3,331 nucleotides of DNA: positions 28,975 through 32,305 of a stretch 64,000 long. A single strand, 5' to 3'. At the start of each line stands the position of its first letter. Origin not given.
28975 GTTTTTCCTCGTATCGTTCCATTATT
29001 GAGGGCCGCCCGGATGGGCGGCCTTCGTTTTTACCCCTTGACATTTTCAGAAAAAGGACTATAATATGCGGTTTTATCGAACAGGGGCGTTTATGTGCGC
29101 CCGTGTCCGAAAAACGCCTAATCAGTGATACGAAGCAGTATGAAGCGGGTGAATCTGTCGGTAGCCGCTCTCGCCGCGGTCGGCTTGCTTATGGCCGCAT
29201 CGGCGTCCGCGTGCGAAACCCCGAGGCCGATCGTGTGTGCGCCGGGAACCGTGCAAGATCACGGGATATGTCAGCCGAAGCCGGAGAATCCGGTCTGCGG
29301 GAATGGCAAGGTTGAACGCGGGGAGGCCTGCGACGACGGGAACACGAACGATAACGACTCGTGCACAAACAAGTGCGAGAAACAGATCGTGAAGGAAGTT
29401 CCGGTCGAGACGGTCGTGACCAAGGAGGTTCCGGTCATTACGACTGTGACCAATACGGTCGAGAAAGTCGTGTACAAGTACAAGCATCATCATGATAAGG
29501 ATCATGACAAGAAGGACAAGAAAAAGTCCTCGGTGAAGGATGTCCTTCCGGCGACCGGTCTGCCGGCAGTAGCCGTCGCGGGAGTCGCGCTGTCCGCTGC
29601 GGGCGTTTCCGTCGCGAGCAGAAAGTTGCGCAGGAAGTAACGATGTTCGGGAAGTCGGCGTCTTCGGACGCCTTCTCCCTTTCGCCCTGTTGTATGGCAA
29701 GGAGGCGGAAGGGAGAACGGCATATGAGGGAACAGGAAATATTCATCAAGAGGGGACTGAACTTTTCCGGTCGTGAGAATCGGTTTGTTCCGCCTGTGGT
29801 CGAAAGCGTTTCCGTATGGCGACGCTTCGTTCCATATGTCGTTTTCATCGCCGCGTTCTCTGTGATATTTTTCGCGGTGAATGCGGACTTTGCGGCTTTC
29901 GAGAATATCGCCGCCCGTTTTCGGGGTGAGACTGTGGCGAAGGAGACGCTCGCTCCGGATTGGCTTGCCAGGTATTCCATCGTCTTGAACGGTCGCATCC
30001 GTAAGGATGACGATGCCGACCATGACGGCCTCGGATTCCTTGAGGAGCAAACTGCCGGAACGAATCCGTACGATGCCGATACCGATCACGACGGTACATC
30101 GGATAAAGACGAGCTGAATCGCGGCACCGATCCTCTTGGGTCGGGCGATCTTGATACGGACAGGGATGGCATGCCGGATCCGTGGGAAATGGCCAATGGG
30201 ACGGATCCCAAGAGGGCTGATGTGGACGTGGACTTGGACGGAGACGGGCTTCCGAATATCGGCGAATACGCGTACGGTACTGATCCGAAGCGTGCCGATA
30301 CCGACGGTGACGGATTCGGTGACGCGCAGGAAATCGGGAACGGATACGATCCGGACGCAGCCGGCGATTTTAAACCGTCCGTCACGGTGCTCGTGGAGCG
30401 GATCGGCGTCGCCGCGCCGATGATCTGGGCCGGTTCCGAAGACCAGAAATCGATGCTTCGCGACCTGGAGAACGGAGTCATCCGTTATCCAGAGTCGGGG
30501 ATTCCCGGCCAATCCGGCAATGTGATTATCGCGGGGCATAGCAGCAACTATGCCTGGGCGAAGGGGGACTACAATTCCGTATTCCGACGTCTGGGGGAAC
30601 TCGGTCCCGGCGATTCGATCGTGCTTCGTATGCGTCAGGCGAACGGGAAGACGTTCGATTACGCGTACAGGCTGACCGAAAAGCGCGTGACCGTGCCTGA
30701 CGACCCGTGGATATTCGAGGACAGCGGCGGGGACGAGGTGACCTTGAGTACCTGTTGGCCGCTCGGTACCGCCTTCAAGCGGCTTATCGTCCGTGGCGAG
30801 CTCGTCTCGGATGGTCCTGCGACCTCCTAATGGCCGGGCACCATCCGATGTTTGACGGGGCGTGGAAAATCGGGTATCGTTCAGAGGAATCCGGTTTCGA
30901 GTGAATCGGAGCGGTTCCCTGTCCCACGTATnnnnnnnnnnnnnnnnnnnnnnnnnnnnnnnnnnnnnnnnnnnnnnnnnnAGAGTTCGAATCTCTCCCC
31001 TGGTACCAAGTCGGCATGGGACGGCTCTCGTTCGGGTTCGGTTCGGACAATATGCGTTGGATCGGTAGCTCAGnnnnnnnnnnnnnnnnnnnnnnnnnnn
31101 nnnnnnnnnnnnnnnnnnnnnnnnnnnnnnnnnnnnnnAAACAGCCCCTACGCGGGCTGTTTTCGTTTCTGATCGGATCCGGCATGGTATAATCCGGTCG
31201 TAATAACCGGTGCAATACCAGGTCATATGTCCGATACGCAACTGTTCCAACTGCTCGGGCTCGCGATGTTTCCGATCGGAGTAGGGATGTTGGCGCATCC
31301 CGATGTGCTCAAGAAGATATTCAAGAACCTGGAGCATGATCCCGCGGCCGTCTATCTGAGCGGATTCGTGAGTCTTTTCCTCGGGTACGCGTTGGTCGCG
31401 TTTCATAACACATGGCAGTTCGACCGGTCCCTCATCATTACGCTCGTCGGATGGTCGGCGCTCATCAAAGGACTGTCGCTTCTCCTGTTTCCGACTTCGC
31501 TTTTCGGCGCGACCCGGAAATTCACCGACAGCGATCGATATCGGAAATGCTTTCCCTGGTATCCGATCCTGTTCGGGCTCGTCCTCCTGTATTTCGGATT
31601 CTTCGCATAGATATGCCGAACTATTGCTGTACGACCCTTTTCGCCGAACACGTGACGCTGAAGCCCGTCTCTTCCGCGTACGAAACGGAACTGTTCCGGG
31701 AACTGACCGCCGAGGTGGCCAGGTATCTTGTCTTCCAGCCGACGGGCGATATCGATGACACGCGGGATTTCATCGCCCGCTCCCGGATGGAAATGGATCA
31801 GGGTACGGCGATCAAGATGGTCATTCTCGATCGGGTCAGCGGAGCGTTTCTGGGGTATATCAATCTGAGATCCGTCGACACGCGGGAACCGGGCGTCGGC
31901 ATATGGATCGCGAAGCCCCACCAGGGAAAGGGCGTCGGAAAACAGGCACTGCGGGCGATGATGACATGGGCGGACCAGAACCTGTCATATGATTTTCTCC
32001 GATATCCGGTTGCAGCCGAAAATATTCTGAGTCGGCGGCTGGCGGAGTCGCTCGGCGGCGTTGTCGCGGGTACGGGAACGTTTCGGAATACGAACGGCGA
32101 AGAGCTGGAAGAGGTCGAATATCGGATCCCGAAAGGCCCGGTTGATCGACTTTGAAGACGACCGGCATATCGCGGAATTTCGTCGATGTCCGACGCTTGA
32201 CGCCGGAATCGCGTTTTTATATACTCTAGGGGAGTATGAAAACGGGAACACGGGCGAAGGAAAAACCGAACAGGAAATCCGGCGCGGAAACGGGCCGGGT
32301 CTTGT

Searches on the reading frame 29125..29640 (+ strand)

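Call 51: search_protein_families(library=pfam, proteins=[window:29125-29640:+], max_evalue=0.001)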
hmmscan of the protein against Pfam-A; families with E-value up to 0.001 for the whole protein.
window:29125-29640:+ (171 aa): 1 family
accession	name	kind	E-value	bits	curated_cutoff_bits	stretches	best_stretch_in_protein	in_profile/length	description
PF13948.11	DUF4215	-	6.8e-06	26.7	27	1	38-84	4-46/47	Domain of unknown function (DUF4215)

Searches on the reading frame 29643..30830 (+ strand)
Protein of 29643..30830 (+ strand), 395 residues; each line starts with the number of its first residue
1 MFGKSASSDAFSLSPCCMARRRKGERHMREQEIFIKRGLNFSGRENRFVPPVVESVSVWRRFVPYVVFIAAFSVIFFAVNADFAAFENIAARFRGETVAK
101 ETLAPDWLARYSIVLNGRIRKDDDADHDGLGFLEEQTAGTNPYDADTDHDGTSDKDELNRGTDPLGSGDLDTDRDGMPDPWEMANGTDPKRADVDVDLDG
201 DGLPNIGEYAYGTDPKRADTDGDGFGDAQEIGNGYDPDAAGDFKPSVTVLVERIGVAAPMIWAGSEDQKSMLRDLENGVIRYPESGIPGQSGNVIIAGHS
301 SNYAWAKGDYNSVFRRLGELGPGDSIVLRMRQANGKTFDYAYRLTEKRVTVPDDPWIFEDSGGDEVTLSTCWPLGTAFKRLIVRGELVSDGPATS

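Call 51: search_protein_families(library=pfam, proteins=[window:29643-30830:+], max_evalue=0.001)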
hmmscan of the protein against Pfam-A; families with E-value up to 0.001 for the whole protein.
window:29643-30830:+ (395 aa): 2 families
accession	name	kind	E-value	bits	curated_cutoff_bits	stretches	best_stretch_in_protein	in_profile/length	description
PF04203.18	Sortase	-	1.1e-20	74.1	26.6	1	251-388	3-125/125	Sortase domain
PF18884.5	TSP3_bac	-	1.4e-14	54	25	1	171-191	1-21/22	Bacterial TSP3 repeat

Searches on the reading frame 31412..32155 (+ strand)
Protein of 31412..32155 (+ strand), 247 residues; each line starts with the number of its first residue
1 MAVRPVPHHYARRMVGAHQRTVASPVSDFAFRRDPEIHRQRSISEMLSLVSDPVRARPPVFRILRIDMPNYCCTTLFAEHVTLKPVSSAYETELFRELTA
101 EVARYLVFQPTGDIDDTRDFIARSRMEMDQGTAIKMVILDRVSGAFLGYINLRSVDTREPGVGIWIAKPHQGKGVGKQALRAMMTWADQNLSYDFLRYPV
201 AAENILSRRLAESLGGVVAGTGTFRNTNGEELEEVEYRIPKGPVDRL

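Call 51: search_protein_families(library=pfam, proteins=[window:31412-32155:+], max_evalue=0.001)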
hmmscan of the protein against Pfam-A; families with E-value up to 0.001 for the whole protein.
window:31412-32155:+ (247 aa): 2 families
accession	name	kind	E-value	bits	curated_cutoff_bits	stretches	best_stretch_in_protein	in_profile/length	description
PF13302.13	Acetyltransf_3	-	2.5e-18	67.6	25.4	1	81-215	2-136/138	Acetyltransferase (GNAT) domain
PF00583.31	Acetyltransf_1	-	1.7e-07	32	20.7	1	138-215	37-115/116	Acetyltransferase (GNAT) family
